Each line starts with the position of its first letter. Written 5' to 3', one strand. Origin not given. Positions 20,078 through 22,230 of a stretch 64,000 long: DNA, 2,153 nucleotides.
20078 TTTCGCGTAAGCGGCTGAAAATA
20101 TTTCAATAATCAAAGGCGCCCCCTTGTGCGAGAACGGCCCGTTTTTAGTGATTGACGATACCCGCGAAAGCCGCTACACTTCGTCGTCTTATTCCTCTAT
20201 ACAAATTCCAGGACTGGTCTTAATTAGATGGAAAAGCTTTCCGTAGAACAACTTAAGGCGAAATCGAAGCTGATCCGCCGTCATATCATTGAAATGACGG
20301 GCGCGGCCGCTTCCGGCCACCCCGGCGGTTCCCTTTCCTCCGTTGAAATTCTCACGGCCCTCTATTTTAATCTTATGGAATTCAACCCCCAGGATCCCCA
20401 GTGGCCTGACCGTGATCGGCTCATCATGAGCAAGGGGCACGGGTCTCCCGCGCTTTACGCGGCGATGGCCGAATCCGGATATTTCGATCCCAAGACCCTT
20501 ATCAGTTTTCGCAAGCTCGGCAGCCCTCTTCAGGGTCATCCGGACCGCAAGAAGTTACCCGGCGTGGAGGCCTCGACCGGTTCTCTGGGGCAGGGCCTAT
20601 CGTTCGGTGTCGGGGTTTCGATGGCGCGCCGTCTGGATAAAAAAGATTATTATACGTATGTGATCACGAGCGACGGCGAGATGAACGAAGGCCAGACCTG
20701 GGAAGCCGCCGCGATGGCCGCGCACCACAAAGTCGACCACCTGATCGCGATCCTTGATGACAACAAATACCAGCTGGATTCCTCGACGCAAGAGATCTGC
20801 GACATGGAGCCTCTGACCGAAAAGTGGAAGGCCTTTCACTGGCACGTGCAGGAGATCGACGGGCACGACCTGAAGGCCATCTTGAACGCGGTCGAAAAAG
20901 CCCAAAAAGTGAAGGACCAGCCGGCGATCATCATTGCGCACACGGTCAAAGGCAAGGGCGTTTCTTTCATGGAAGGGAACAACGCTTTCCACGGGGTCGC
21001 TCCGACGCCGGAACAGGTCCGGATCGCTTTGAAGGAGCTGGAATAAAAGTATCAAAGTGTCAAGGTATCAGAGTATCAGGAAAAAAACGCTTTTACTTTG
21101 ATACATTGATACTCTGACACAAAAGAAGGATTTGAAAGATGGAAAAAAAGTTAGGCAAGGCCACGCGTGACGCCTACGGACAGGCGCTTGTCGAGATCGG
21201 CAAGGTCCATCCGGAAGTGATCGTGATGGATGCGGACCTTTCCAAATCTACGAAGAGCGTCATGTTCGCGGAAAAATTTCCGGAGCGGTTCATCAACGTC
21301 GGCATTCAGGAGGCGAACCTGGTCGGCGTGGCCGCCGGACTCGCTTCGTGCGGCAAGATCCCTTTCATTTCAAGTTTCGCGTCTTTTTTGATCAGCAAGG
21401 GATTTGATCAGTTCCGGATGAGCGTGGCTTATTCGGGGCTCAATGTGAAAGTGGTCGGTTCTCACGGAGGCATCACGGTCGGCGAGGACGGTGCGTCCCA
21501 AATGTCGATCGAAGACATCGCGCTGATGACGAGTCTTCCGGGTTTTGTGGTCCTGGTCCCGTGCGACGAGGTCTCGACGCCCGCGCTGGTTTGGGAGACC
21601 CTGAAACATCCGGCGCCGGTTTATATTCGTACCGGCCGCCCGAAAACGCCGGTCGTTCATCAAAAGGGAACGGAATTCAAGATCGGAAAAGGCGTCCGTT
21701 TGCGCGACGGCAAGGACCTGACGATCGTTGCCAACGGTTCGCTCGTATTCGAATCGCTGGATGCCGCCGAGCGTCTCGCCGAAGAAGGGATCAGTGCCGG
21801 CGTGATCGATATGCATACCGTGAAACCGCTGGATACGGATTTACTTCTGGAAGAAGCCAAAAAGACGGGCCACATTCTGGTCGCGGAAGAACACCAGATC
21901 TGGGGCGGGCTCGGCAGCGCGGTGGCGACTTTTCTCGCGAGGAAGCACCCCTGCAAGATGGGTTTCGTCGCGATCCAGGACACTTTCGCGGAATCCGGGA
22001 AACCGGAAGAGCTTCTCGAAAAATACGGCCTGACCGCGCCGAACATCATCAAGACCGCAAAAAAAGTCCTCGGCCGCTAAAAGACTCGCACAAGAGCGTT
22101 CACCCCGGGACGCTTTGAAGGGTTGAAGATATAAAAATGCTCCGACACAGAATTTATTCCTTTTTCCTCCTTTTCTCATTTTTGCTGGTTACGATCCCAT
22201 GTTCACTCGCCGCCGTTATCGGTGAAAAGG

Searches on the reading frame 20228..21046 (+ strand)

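Call 50: search_protein_families(library=pfam, proteins=[window:20228-21046:+], max_evalue=0.001)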
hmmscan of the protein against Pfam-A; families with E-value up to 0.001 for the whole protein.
window:20228-21046:+ (272 aa): 5 families
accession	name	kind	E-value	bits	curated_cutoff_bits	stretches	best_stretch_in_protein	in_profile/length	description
PF00456.26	Transketolase_N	-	6.6e-62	209.9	22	1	15-265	8-269/334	Transketolase, thiamine diphosphate binding domain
PF13292.11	DXP_synthase_N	-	4.6e-15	56.1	21.2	1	2-185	11-177/274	1-deoxy-D-xylulose-5-phosphate synthase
PF00676.26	E1_dh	-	9e-11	41.7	22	1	115-229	98-211/300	Dehydrogenase E1 component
PF09364.15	XFP_N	-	0.00038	19.8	23.7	1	109-220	131-242/364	XFP N-terminal domain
PF02775.26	TPP_enzyme_C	-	0.00043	20.5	21.9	1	115-225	25-130/151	Thiamine pyrophosphate enzyme, C-terminal TPP binding domain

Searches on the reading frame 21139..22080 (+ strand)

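Call 50: search_protein_families(library=pfam, proteins=[window:21139-22080:+], max_evalue=0.001)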
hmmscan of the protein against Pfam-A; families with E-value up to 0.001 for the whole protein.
window:21139-22080:+ (313 aa): 4 families
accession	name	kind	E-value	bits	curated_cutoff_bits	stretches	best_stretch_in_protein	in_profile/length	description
PF02779.29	Transket_pyr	-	5.4e-40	137.3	27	1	8-170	4-172/174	Transketolase, pyrimidine binding domain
PF02780.25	Transketolase_C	-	2.9e-33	114.9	25.9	1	183-303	1-124/124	Transketolase, C-terminal domain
PF22613.1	Transketolase_C_1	-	1.8e-05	25.4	27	1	191-299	11-113/113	Transketolase-like TK C-terminal domain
PF17147.9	PFOR_II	-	0.0001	23.1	27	1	193-265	2-77/102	Pyruvate:ferredoxin oxidoreductase core domain II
